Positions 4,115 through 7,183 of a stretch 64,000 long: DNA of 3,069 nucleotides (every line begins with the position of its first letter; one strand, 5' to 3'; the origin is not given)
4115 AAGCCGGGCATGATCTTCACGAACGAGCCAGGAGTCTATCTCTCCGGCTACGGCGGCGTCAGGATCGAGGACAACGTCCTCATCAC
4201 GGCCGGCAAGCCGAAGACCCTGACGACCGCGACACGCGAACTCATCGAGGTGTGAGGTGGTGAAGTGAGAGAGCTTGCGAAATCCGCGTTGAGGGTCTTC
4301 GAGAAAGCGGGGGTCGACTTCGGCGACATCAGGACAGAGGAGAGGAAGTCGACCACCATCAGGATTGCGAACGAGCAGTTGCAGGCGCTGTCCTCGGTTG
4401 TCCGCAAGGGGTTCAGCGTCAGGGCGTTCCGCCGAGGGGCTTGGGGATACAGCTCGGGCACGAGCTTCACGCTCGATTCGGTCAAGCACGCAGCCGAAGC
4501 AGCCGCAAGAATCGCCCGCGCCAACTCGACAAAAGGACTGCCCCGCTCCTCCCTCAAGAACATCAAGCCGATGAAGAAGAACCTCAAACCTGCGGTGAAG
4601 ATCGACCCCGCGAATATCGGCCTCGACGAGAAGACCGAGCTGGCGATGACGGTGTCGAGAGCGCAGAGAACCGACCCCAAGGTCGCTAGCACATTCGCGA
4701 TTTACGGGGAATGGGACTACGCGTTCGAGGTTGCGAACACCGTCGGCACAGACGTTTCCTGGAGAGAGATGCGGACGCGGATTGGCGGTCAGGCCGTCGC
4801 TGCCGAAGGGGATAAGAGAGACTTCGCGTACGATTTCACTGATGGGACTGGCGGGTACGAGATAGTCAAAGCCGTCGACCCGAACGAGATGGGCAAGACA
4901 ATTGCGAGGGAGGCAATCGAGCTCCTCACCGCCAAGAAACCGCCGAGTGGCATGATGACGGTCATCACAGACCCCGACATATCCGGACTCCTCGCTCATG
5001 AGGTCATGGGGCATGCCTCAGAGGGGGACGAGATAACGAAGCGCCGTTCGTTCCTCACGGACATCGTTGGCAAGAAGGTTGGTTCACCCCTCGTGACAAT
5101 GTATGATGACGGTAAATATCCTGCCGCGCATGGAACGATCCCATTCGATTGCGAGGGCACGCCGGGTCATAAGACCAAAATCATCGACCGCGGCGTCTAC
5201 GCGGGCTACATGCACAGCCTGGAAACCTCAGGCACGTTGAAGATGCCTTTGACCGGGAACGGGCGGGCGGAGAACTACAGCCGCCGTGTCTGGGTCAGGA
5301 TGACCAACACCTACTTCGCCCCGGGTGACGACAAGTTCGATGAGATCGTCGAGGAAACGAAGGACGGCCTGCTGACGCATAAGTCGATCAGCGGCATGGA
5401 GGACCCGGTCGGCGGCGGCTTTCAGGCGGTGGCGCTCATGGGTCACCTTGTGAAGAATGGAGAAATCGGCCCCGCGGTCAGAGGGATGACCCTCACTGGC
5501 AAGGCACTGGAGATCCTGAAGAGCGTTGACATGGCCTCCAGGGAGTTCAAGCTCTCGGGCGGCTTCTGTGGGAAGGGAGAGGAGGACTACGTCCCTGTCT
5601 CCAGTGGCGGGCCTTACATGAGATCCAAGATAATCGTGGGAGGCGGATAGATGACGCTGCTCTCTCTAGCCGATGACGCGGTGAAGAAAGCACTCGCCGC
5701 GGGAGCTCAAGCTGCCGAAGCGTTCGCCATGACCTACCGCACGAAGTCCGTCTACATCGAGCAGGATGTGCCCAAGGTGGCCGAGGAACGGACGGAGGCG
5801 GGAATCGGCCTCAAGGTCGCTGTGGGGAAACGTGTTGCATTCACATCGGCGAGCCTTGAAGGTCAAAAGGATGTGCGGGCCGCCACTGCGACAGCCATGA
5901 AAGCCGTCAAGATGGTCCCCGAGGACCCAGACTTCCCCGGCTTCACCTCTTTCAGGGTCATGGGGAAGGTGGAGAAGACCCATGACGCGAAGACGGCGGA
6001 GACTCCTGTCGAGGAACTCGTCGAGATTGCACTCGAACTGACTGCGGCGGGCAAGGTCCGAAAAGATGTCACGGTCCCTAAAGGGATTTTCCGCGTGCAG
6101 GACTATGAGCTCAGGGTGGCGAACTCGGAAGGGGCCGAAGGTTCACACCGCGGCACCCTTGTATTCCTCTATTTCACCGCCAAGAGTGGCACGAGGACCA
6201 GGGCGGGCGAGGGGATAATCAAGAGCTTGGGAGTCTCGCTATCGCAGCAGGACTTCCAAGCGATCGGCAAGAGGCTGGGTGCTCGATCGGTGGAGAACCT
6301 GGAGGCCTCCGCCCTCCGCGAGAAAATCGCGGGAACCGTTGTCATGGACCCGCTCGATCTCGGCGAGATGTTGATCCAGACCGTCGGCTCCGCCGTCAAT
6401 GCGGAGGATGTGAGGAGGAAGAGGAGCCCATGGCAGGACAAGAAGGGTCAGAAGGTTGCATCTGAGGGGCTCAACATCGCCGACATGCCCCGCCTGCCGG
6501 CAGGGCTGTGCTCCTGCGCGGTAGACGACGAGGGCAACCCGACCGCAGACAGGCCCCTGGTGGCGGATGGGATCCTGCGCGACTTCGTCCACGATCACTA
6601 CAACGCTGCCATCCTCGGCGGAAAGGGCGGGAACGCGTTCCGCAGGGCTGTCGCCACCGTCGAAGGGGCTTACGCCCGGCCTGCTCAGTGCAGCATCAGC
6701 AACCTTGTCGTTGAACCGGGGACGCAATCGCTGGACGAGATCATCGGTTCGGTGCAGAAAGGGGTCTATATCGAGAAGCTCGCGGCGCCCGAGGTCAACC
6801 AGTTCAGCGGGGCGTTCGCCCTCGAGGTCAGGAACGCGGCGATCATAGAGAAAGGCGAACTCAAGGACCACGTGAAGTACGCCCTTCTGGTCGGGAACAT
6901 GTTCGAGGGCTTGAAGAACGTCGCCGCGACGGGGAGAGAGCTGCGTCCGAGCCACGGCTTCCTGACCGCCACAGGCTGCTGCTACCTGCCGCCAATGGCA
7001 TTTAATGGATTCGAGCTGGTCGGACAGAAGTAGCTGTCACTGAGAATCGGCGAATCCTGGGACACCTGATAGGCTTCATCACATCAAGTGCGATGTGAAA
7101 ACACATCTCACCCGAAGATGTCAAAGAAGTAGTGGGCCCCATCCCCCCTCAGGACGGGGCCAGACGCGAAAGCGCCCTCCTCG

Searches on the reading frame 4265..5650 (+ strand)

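Call 5: search_protein_families(library=pfam, proteins=[window:4265-5650:+], max_evalue=0.001)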
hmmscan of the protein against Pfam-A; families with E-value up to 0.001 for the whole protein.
window:4265-5650:+ (461 aa): 3 families
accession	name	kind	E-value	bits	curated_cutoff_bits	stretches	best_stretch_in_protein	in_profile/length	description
PF19289.4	PmbA_TldD_3rd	-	5.1e-57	193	22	1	228-454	1-213/220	PmbA/TldA metallopeptidase C-terminal domain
PF19290.4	PmbA_TldD_2nd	-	5.1e-14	53.1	20.9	1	114-221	2-109/109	PmbA/TldA metallopeptidase central domain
PF01523.21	PmbA_TldD_1st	-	8.9e-13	48.6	20.9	1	21-84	2-65/65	PmbA/TldA metallopeptidase domain 1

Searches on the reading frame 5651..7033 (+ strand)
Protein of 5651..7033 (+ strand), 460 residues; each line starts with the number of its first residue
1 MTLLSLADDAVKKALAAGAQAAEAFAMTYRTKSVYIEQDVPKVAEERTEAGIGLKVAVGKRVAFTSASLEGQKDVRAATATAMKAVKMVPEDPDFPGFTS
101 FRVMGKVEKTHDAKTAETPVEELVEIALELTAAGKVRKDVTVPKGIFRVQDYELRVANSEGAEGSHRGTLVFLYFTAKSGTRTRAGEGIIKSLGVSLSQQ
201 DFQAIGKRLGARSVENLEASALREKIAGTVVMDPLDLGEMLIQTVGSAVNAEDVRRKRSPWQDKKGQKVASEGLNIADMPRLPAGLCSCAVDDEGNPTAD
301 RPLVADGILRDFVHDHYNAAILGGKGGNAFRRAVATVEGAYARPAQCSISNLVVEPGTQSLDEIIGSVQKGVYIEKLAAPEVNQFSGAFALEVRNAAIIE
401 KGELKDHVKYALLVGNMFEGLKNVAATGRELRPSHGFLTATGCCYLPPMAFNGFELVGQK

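Call 5: search_protein_families(library=pfam, proteins=[window:5651-7033:+], max_evalue=0.001)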
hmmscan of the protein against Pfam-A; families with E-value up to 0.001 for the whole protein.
window:5651-7033:+ (460 aa): 3 families
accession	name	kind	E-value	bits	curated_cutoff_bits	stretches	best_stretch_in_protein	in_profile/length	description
PF19289.4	PmbA_TldD_3rd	-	1.7e-53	181.5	22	1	229-456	5-218/220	PmbA/TldA metallopeptidase C-terminal domain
PF19290.4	PmbA_TldD_2nd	-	1.6e-08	35.4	20.9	1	117-217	5-109/109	PmbA/TldA metallopeptidase central domain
PF01523.21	PmbA_TldD_1st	-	1.3e-05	25.7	20.9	1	22-85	1-64/65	PmbA/TldA metallopeptidase domain 1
